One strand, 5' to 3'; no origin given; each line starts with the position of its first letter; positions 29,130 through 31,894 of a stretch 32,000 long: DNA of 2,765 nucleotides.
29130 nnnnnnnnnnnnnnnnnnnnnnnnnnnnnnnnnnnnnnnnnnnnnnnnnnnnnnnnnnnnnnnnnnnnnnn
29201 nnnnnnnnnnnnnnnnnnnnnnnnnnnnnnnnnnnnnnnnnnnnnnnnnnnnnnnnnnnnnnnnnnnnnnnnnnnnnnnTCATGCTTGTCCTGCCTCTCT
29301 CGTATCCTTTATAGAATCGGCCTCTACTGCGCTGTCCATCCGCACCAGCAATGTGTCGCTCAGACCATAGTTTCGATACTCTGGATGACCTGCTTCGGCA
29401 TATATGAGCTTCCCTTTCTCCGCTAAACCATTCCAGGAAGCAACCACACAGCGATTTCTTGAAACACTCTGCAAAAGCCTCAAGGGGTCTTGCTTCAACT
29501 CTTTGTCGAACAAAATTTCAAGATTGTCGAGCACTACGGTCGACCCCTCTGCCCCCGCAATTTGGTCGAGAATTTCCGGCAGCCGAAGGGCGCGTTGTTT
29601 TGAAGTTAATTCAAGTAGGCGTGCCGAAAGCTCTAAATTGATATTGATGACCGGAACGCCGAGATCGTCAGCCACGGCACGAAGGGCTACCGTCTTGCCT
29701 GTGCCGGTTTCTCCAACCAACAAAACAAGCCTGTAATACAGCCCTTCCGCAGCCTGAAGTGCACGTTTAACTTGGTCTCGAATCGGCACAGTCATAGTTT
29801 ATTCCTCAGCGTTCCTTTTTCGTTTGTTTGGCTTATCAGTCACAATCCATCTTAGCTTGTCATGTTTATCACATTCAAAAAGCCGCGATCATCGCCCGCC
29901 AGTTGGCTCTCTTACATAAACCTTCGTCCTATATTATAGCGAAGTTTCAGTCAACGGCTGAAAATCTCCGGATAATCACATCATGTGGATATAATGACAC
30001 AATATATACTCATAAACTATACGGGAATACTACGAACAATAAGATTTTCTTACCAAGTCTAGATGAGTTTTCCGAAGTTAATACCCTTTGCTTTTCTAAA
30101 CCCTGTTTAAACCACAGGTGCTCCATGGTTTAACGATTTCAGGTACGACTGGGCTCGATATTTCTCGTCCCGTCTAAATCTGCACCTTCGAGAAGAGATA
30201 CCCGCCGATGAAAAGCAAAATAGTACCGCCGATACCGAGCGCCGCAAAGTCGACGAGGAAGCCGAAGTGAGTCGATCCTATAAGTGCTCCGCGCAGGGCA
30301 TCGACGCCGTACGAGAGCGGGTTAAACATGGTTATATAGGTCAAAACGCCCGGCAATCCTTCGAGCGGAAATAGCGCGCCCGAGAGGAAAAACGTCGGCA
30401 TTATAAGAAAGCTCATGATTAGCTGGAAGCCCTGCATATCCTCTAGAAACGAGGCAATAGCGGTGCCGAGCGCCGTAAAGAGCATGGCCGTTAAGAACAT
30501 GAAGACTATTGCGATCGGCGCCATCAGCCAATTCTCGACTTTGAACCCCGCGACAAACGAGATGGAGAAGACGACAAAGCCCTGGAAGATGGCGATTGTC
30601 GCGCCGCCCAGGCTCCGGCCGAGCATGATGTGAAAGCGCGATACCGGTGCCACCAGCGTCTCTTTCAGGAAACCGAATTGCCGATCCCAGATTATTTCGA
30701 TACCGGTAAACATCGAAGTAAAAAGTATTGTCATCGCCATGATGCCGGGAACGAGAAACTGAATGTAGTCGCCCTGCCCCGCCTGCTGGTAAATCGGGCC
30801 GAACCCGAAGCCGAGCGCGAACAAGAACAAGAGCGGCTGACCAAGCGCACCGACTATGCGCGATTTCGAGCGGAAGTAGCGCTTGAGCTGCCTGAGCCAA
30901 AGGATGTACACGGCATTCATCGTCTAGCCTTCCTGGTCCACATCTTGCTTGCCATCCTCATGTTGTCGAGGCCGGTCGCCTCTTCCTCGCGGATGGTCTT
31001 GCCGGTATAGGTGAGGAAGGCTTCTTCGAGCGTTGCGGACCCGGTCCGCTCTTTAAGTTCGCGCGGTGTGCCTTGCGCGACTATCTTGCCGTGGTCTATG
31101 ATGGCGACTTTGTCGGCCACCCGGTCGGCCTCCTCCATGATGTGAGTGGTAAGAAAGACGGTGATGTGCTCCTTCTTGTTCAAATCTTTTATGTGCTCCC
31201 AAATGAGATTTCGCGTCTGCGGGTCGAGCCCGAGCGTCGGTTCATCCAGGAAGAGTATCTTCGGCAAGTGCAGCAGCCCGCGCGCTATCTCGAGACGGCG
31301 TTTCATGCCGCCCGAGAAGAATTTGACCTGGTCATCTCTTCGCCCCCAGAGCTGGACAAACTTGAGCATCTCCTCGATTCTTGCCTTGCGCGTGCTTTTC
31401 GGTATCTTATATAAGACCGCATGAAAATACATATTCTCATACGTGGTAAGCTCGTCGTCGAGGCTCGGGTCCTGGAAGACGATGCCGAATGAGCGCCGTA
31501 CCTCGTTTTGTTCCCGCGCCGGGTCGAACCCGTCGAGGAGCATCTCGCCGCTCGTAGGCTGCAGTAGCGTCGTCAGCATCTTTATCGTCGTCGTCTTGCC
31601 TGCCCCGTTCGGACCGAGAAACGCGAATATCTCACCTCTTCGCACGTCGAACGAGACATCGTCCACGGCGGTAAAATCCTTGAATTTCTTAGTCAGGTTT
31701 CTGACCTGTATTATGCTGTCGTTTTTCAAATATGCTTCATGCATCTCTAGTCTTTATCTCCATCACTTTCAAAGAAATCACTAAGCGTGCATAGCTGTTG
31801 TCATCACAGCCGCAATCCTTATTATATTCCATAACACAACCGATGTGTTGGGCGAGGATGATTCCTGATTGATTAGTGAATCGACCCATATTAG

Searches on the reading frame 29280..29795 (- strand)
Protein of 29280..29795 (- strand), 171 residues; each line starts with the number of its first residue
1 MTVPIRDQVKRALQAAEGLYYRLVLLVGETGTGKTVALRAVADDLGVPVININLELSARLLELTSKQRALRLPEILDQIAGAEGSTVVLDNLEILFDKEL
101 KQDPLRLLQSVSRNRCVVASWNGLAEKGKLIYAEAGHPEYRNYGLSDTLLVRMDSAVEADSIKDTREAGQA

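Call 4: search_protein_families(library=pfam, proteins=[window:29280-29795:-], max_evalue=0.01)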
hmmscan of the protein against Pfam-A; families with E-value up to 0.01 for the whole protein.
window:29280-29795:- (171 aa): 8 families
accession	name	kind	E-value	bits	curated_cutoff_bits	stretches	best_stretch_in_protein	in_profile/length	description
PF00004.35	AAA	-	2e-07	31.9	21.2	1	24-99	1-73/131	ATPase family associated with various cellular activities (AAA)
PF13191.12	AAA_16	-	7.8e-06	26.9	32.6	1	7-57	10-63/167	AAA ATPase domain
PF13401.12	AAA_22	-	6.1e-05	23.8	27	1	22-58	6-45/130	AAA domain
PF25199.1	nSTAND_NTPase5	-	0.0002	21.6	34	1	8-45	27-65/145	Novel STAND NTPase 5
PF03668.21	RapZ-like_N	-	0.00089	19.5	25.4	1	23-70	3-52/158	RapZ-like N-terminal domain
PF05673.19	DUF815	-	0.00094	18.8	23.8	1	13-90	45-114/249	Protein of unknown function (DUF815)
PF12775.13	AAA_7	-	0.002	18.1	25.8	1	22-59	34-72/181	P-loop containing dynein motor region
PF05872.18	HerA_C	-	0.0035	16.5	22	1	17-52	17-55/502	Helicase HerA-like C-terminal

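Call 5: search_protein_families(library=padloc, proteins=[window:29280-29795:-], max_evalue=0.01)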
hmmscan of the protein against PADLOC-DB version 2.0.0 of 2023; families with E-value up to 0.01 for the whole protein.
window:29280-29795:- (171 aa): 10 families
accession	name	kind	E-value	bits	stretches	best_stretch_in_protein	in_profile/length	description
PDLC02497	BrxF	-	8.8e-60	199.1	1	5-155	3-156/158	BrxF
PDLC02496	BrxF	-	3.4e-53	177.9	1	1-154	1-155/158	BrxF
PDLC02499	BrxF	-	5.1e-34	115.5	1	3-118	3-121/133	BrxF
PDLC04232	IetA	-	0.00057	17.4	1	8-55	102-150/330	-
PDLC04140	mad8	-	0.0011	16.5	1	22-48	28-54/314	mads_8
PDLC02498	BrxF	-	0.0016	16.3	1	19-156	14-152/158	BrxF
PDLC02196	IetA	-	0.0035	14.8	1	20-53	121-154/374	-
PDLC00287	PtuA1|PtuA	-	0.005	13.6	1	23-53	223-253/584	AAA ATPase domain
PDLC00915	TRIP13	-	0.0056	14.1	1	5-49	51-91/302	TRIP13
PDLC00914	TRIP13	-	0.0067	13.9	1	21-46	71-96/302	TRIP13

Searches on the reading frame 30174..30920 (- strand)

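Call 79: search_protein_families(library=pfam, proteins=[window:30174-30920:-], max_evalue=0.00001)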
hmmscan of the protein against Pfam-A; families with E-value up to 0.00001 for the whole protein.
window:30174-30920:- (248 aa): 2 families
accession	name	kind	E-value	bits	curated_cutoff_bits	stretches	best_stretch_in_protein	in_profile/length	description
PF01061.29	ABC2_membrane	-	8.4e-37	127.2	26.9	1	4-213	3-210/211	ABC-2 type transporter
PF12698.13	ABC2_membrane_3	-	2.3e-20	73.4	31.6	1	47-239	155-345/347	ABC-2 family transporter protein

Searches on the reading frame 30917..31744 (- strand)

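Call 79: search_protein_families(library=pfam, proteins=[window:30917-31744:-], max_evalue=0.00001)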
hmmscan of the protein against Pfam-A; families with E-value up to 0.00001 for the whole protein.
window:30917-31744:- (275 aa): 3 families
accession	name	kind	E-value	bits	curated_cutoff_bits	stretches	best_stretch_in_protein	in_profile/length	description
PF00005.33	ABC_tran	-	1.1e-35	123.6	25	1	28-170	2-136/137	ABC transporter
PF13304.12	AAA_21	-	1.2e-11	45.7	27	1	144-203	239-300/304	AAA domain, putative AbiEii toxin, Type IV TA system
PF13175.12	AAA_15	-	2.6e-06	27.8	32.1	0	33-69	20-59/374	AAA ATPase domain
